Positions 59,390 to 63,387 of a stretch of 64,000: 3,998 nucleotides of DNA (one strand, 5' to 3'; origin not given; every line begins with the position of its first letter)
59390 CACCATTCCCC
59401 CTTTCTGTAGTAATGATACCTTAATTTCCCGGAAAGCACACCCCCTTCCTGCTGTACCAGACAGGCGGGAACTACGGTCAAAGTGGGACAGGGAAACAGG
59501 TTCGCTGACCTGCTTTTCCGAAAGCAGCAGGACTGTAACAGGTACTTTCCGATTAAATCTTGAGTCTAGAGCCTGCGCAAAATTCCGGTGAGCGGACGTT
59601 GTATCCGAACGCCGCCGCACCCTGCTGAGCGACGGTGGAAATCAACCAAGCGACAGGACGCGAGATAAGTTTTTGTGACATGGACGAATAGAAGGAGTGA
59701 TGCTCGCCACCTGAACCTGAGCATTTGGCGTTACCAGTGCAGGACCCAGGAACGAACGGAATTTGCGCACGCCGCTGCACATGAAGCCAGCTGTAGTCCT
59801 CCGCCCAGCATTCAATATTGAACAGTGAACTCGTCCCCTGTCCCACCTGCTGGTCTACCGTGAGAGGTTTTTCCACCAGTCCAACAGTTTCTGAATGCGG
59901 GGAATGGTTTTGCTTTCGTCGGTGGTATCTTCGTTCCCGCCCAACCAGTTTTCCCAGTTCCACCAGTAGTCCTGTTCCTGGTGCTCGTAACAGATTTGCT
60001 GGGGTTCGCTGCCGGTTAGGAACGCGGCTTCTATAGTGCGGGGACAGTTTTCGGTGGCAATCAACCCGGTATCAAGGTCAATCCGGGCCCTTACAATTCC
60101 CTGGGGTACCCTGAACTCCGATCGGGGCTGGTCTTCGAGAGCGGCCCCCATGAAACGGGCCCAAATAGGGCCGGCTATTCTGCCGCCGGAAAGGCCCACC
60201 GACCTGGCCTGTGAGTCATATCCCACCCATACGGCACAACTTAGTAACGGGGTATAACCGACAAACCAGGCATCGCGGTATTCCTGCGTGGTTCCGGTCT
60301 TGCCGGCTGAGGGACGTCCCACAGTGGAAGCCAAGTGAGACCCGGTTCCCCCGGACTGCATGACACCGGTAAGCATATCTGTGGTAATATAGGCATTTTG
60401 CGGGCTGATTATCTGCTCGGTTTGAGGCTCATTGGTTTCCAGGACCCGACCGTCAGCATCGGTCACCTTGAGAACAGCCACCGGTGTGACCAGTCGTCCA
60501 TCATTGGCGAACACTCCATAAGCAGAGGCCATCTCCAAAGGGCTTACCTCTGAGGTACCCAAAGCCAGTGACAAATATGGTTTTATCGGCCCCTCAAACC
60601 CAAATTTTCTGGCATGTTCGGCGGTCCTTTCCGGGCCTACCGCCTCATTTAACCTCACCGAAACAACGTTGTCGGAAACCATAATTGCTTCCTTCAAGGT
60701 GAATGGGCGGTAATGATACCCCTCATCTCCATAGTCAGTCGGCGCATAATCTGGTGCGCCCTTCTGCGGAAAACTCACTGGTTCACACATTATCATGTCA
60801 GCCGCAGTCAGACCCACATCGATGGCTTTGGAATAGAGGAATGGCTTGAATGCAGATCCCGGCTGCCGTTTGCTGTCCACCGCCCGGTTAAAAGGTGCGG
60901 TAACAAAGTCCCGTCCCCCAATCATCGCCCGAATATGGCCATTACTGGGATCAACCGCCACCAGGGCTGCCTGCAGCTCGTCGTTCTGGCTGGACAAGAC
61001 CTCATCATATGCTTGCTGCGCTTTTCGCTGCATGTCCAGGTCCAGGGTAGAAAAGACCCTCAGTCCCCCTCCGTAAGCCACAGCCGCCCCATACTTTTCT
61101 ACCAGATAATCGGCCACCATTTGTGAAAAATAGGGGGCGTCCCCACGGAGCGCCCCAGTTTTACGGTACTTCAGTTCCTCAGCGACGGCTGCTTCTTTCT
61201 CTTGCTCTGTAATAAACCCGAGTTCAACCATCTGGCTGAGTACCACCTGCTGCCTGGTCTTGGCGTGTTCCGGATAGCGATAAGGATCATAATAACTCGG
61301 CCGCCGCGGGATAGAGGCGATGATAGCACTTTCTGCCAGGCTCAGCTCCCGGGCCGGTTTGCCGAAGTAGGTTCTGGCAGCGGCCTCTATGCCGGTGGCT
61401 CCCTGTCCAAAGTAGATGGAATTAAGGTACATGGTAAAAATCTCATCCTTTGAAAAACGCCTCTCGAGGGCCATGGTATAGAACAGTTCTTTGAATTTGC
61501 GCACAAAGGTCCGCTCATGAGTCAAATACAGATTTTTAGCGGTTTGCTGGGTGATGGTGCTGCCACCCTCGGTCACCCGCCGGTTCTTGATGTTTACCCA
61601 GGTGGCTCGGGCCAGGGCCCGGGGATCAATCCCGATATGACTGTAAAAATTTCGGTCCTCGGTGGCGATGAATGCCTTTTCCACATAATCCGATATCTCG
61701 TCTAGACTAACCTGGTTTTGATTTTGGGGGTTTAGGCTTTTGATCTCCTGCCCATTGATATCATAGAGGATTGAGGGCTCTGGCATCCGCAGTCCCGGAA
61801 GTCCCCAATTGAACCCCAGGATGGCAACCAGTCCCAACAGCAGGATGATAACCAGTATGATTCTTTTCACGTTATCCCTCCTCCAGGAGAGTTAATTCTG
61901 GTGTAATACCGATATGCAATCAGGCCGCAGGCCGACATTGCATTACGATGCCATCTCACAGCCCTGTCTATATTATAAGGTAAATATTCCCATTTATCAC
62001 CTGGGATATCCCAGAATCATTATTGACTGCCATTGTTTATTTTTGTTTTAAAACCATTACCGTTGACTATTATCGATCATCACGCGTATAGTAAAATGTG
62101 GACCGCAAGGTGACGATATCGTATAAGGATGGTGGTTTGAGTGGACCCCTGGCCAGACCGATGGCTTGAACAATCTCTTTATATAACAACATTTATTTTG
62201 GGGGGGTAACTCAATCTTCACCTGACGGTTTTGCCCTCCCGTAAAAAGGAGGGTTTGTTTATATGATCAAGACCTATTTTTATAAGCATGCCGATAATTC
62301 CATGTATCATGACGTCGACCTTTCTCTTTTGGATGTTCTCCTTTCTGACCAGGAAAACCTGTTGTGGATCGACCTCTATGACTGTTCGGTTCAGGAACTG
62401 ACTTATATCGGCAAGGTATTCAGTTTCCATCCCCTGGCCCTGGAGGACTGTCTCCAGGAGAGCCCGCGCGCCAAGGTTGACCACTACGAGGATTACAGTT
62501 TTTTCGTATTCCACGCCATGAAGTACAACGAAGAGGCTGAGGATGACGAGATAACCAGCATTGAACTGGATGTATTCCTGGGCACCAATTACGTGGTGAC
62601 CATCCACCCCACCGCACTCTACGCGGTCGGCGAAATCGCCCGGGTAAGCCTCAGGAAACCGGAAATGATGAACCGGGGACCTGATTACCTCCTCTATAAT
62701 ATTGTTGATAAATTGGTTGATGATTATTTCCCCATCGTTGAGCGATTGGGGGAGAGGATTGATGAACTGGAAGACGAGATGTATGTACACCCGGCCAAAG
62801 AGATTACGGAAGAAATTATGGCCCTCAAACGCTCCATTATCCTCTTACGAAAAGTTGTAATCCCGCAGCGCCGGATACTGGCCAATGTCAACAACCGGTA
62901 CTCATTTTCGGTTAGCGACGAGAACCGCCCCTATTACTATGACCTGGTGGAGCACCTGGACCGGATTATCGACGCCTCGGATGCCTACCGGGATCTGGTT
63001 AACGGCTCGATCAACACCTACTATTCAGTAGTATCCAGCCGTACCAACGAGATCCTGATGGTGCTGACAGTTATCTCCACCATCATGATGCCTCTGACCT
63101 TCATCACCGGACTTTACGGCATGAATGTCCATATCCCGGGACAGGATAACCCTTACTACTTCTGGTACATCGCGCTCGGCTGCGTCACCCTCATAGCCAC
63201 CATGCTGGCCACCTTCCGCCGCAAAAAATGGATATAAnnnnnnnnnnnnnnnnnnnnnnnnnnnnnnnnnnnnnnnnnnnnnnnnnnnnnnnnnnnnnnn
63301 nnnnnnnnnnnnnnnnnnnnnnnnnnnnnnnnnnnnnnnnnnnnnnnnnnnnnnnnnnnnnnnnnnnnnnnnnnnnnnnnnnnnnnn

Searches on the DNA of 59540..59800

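Call 18: search_rna_families(source=window, start=59540, end=59800, threshold=evalue, max_evalue=10, show_alignments=2)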
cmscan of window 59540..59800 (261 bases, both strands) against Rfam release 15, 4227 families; matches with E-value up to 10: 0.
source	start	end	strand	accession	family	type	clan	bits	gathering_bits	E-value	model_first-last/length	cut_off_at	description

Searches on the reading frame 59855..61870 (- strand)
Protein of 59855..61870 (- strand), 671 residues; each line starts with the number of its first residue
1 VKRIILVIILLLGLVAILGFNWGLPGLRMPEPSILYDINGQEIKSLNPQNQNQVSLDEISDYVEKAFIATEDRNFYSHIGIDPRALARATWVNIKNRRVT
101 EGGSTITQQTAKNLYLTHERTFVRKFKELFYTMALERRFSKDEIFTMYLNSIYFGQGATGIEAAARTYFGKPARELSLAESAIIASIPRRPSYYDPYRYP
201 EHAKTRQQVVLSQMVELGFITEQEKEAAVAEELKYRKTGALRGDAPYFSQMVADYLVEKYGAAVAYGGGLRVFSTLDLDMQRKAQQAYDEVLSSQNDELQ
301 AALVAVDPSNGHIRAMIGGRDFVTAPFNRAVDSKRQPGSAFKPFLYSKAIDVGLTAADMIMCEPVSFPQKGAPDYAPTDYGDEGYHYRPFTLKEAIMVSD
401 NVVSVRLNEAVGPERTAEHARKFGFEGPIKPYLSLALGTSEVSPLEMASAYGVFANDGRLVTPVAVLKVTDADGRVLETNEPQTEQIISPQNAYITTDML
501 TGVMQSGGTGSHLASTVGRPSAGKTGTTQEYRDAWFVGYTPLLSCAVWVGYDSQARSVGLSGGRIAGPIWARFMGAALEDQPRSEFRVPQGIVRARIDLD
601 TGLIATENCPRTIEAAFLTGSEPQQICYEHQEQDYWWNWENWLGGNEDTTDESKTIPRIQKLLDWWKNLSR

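Call 40: find_homologous_proteins(query=window:59855-61870:-, max_evalue=1e-50)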
Query window:59855-61870:- (671 aa): 7458 proteins with E <= 1e-50 among 8000 candidates; the best 120 are listed.
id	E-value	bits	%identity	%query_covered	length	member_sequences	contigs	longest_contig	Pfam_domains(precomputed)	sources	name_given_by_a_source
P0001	0.0e+0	1537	100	100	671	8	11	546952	PF00912.29,PF00905.28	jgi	jgi:1A family penicillin-binding protein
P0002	0.0e+0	1369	88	97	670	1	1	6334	PF00912.29,PF00905.28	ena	-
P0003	0.0e+0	1361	87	100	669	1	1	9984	PF00912.29,PF00905.28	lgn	-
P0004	0.0e+0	1275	81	100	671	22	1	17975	PF00912.29,PF00905.28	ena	-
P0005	0.0e+0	1265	82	100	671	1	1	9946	PF00912.29,PF00905.28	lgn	-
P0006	0.0e+0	1261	80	100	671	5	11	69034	PF00912.29,PF00905.28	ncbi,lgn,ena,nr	ncbi:MAG: PBP1A family penicillin-binding protein [Syntrophomonadaceae bacterium]|nr:PBP1A family pe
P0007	0.0e+0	1210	78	100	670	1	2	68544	PF00912.29,PF00905.28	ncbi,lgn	-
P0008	0.0e+0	1205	77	100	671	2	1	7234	PF00912.29,PF00905.28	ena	-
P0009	0.0e+0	1048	69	100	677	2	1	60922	PF00912.29,PF00905.28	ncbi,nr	ncbi:MAG: PBP1A family penicillin-binding protein [Syntrophomonadaceae bacterium]|nr:PBP1A family pe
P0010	7.0e-274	928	63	95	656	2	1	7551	PF00912.29,PF00905.28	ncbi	ncbi:MAG: transglycosylase domain-containing protein, partial [Candidatus Saccharibacteria bacterium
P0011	5.1e-270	916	61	97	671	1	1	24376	PF00912.29,PF00905.28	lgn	-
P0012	5.5e-268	909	61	96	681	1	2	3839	PF00912.29,PF00905.28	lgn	-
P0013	3.6e-263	893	60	96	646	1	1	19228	PF00912.29,PF00905.28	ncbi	ncbi:MAG: transglycosylase domain-containing protein [Chitinophagales bacterium]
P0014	1.3e-260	885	74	76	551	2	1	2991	PF00912.29,PF00905.28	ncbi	-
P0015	3.1e-259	880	60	95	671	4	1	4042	PF00912.29,PF00905.28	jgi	-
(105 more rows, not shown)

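Call 41: find_encoding_contigs(protein=P0006, flank=10000, max_places=1)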
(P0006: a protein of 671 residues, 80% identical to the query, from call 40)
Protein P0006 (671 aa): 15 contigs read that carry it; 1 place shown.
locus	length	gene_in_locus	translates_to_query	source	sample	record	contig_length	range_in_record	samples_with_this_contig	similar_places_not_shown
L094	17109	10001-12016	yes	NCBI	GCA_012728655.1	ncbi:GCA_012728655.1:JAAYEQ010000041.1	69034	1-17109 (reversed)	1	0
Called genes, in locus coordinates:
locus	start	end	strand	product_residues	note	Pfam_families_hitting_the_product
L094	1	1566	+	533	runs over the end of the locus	PF00753:Lactamase_B, PF12706:Lactamase_B_2 (weak), PF16661:Lactamase_B_6 (weak), PF10996:Beta-Casp, PF07521:RMMBL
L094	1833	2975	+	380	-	PF07261:DnaB_2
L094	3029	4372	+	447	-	PF00772:DnaB, PF13481:AAA_25, PF03796:DnaB_C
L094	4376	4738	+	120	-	-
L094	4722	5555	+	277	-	PF17284:Spermine_synt_N, PF01564:Spermine_synth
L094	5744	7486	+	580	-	PF01855:POR_N, PF02775:TPP_enzyme_C, PF12838:Fer4_7 (faint), PF12797:Fer4_2 (faint), PF13237:Fer4_10 (weak), PF00037:Fer4 (weak)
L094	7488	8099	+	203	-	PF01558:POR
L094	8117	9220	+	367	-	PF00155:Aminotran_1_2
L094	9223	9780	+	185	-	PF06866:DUF1256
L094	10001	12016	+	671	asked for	PF00912:Transgly, PF00905:Transpeptidase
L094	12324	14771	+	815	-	PF20437:LonC_helical, PF13654:AAA_32, PF20436:LonB_AAA-LID, PF05362:Lon_C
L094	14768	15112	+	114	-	-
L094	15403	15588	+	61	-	-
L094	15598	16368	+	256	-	PF00561:Abhydrolase_1 (weak), PF12146:Hydrolase_4, PF12697:Abhydrolase_6, PF20408:Abhydrolase_11 (faint), PF00326:Peptidase_S9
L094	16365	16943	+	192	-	PF09335:VTT_dom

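Call 42: find_encoding_contigs(protein=P0007, flank=10000, max_places=1)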
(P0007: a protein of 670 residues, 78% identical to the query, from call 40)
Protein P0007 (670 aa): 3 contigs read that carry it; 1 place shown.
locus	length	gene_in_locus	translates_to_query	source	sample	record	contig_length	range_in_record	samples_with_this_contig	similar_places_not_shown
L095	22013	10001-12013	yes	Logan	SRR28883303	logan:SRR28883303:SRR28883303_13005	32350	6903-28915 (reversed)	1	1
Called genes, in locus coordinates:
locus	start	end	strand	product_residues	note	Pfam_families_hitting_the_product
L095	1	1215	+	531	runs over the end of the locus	PF00753:Lactamase_B, PF12706:Lactamase_B_2 (weak), PF16661:Lactamase_B_6, PF10996:Beta-Casp, PF07521:RMMBL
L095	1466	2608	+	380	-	PF07261:DnaB_2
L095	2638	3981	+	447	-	PF00772:DnaB, PF13481:AAA_25, PF03796:DnaB_C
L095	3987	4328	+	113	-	-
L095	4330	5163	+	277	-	PF17284:Spermine_synt_N, PF01564:Spermine_synth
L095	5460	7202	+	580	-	PF01855:POR_N, PF02775:TPP_enzyme_C, PF12797:Fer4_2 (faint), PF13237:Fer4_10 (faint), PF00037:Fer4 (weak)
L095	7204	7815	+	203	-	PF01558:POR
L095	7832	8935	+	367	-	PF00155:Aminotran_1_2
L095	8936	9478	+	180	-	PF06866:DUF1256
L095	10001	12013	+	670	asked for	PF00912:Transgly, PF00905:Transpeptidase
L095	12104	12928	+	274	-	PF00753:Lactamase_B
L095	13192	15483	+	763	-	PF20437:LonC_helical, PF13654:AAA_32, PF20436:LonB_AAA-LID, PF05362:Lon_C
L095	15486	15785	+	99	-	-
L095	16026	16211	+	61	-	-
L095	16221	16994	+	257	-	PF00561:Abhydrolase_1 (weak), PF12146:Hydrolase_4, PF12697:Abhydrolase_6, PF20408:Abhydrolase_11 (faint), PF00326:Peptidase_S9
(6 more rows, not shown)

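Call 43: find_encoding_contigs(protein=P0009, flank=10000, max_places=1)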
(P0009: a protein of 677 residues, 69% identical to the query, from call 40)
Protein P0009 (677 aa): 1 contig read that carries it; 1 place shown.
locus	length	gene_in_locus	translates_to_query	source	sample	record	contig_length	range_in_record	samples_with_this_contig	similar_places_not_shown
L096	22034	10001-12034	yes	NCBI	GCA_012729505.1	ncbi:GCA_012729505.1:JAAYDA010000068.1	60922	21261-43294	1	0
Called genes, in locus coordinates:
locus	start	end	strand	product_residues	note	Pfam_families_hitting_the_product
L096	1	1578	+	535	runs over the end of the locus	PF00753:Lactamase_B, PF12706:Lactamase_B_2 (faint), PF16661:Lactamase_B_6 (weak), PF10996:Beta-Casp, PF07521:RMMBL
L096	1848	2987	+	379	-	PF07261:DnaB_2 (weak)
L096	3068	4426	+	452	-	PF00772:DnaB, PF13481:AAA_25, PF03796:DnaB_C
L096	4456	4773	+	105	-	-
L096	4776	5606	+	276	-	PF17284:Spermine_synt_N, PF01564:Spermine_synth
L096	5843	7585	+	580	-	PF01855:POR_N, PF02775:TPP_enzyme_C, PF12797:Fer4_2 (faint), PF00037:Fer4, PF12837:Fer4_6 (weak)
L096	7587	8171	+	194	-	PF01558:POR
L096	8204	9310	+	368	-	PF00155:Aminotran_1_2, PF01053:Cys_Met_Meta_PP (weak)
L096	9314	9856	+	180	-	PF06866:DUF1256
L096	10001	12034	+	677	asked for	PF00912:Transgly, PF00905:Transpeptidase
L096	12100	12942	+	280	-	PF00753:Lactamase_B, PF23023:Anti-Pycsar_Apyc1 (weak)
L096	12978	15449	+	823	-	PF20437:LonC_helical, PF13654:AAA_32, PF20436:LonB_AAA-LID, PF05362:Lon_C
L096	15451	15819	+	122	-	-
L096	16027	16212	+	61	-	-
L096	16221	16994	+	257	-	PF12146:Hydrolase_4, PF00561:Abhydrolase_1 (weak), PF20408:Abhydrolase_11 (faint)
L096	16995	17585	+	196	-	PF09335:VTT_dom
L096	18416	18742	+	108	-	PF01909:NTP_transf_2, PF18765:Polbeta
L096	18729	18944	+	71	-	PF05168:HEPN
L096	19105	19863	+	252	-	PF00165:HTH_AraC, PF12833:HTH_18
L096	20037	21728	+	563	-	PF18885:DUF5648, PF07833:Cu_amine_oxidN1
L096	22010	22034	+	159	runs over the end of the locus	PF12682:Flavodoxin_4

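Call 44: find_encoding_contigs(protein=P0004, flank=10000, max_places=1)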
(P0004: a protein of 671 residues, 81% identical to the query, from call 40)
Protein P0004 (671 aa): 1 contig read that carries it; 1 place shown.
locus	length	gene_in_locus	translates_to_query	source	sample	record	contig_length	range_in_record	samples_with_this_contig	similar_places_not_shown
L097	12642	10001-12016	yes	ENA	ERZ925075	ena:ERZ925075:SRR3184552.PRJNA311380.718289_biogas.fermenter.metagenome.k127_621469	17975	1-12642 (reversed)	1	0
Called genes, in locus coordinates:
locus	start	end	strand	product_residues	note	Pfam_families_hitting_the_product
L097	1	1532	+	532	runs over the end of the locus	PF00753:Lactamase_B (weak), PF12706:Lactamase_B_2 (faint), PF16661:Lactamase_B_6 (weak), PF10996:Beta-Casp, PF07521:RMMBL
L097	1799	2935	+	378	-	PF07261:DnaB_2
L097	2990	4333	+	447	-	PF00772:DnaB, PF13481:AAA_25 (weak), PF03796:DnaB_C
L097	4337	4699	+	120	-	-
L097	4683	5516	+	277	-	PF17284:Spermine_synt_N, PF01564:Spermine_synth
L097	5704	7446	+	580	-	PF01855:POR_N, PF02775:TPP_enzyme_C, PF12797:Fer4_2 (faint), PF14697:Fer4_21 (faint), PF13237:Fer4_10 (weak), PF00037:Fer4 (weak), PF12837:Fer4_6 (weak)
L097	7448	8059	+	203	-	PF01558:POR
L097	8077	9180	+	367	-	PF00155:Aminotran_1_2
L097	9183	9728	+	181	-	PF06866:DUF1256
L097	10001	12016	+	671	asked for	PF00912:Transgly, PF00905:Transpeptidase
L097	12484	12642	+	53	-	?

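Call 46: find_encoding_contigs(protein=P0003, flank=10000, max_places=1)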
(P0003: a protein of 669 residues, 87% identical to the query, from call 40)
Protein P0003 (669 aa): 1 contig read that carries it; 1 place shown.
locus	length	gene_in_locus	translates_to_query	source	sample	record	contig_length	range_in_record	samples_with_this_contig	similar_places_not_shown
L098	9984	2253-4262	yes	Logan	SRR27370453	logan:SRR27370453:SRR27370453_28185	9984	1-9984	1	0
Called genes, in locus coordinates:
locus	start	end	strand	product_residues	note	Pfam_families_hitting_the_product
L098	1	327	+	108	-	?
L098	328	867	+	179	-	PF06866:DUF1256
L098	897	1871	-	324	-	PF01544:CorA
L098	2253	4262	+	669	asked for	PF00912:Transgly, PF00905:Transpeptidase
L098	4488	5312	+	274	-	PF00753:Lactamase_B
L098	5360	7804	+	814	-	PF20437:LonC_helical, PF13654:AAA_32, PF20436:LonB_AAA-LID, PF05362:Lon_C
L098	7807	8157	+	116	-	-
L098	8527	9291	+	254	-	PF00561:Abhydrolase_1, PF12146:Hydrolase_4, PF12697:Abhydrolase_6, PF20408:Abhydrolase_11 (weak), PF00326:Peptidase_S9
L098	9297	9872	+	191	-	PF09335:VTT_dom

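Call 47: find_encoding_contigs(protein=P0002, flank=10000, max_places=1)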
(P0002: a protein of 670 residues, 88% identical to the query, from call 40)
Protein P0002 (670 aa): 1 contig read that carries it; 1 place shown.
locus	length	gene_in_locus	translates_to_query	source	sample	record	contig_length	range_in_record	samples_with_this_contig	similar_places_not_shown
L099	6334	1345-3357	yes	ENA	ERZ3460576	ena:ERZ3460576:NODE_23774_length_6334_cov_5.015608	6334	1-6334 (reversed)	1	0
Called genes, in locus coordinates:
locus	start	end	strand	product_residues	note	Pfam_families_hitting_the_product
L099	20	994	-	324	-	PF01544:CorA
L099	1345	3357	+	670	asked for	PF00912:Transgly, PF00905:Transpeptidase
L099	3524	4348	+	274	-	PF00753:Lactamase_B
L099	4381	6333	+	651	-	?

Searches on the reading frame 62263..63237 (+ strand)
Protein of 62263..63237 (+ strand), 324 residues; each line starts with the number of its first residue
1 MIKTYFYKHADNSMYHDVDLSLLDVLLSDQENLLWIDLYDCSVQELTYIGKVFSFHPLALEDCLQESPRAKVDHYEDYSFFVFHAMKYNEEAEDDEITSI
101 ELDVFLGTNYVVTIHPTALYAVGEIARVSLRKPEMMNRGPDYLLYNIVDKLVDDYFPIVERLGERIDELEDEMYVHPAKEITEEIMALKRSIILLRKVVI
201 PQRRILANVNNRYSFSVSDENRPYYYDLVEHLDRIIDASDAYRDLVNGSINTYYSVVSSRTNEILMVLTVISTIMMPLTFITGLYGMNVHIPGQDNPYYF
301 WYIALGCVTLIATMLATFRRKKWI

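Call 16: find_encoding_contigs(protein=window:62263-63237:+, flank=10000, max_places=6)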
Protein window:62263-63237:+ (324 aa): 23 contigs read that carry it; 6 places shown.
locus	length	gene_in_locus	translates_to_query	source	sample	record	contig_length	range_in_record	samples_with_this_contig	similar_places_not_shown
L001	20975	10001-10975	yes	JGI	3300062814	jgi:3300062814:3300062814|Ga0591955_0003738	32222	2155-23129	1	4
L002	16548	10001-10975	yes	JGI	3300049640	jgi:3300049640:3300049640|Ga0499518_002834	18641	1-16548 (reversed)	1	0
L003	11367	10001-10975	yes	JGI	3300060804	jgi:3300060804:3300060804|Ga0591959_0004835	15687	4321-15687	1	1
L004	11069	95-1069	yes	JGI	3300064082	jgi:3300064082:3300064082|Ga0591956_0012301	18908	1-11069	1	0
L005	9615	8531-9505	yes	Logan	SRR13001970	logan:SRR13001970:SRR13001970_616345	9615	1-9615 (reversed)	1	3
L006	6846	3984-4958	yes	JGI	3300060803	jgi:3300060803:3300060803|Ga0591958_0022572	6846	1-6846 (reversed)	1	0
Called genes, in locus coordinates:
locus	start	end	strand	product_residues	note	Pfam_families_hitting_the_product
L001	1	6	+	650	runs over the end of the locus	PF00501:AMP-binding, PF23562:AMP-binding_C_3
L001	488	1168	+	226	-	PF23023:Anti-Pycsar_Apyc1 (weak), PF00753:Lactamase_B, PF19583:ODP (weak), PF12706:Lactamase_B_2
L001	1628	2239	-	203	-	PF09335:VTT_dom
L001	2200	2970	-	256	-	PF00561:Abhydrolase_1 (weak), PF12146:Hydrolase_4, PF12697:Abhydrolase_6, PF20408:Abhydrolase_11 (weak), PF00326:Peptidase_S9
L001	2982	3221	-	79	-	-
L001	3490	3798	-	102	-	-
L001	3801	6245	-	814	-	PF20437:LonC_helical, PF13654:AAA_32, PF20436:LonB_AAA-LID, PF05362:Lon_C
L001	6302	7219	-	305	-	PF00753:Lactamase_B, PF23023:Anti-Pycsar_Apyc1 (weak)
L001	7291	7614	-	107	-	-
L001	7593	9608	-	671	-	PF00912:Transgly, PF00905:Transpeptidase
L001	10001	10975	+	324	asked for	PF01544:CorA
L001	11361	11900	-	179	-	PF06866:DUF1256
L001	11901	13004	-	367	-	PF00155:Aminotran_1_2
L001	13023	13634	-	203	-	PF01558:POR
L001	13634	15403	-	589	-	PF01855:POR_N, PF02775:TPP_enzyme_C, PF12797:Fer4_2 (faint), PF00037:Fer4 (weak), PF12837:Fer4_6 (weak)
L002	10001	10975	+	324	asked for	PF01544:CorA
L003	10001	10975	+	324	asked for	PF01544:CorA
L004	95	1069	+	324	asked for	PF01544:CorA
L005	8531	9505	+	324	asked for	PF01544:CorA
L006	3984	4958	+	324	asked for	PF01544:CorA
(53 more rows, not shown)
